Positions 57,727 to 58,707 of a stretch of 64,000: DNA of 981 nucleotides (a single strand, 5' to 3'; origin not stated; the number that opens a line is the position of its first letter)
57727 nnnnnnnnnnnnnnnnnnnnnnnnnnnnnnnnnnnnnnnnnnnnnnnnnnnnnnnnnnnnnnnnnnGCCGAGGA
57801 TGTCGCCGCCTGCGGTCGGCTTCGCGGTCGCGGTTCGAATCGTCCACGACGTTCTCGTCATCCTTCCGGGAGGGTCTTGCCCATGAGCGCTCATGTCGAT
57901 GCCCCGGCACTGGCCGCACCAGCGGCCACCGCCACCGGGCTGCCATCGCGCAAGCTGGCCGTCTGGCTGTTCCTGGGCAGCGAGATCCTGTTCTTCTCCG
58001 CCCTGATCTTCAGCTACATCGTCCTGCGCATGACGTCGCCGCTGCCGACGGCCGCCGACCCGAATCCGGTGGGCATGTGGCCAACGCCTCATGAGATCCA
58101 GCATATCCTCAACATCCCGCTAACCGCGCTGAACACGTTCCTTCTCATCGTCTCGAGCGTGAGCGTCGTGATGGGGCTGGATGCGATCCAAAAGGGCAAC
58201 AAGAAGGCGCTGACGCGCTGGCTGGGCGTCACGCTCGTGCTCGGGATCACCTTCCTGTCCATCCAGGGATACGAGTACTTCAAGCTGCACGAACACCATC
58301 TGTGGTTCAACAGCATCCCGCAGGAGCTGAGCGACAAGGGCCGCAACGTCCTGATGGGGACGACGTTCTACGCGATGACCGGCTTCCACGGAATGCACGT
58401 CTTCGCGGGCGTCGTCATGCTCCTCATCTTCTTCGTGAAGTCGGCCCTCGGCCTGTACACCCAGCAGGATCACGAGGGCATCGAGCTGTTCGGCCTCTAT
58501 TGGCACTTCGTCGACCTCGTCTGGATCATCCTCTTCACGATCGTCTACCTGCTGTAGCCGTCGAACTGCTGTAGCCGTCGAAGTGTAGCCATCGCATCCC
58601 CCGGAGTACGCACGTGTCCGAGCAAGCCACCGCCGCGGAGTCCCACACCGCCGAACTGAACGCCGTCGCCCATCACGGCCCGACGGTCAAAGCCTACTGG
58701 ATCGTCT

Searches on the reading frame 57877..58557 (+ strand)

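Call 56: search_protein_families(library=pfam, proteins=[window:57877-58557:+], max_evalue=0.00001)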
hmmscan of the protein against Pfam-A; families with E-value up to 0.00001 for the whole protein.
window:57877-58557:+ (226 aa): 1 family
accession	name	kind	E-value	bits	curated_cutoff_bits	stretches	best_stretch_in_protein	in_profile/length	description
PF00510.24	COX3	-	2.8e-26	93.4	23.8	1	26-225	77-255/258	Cytochrome c oxidase subunit III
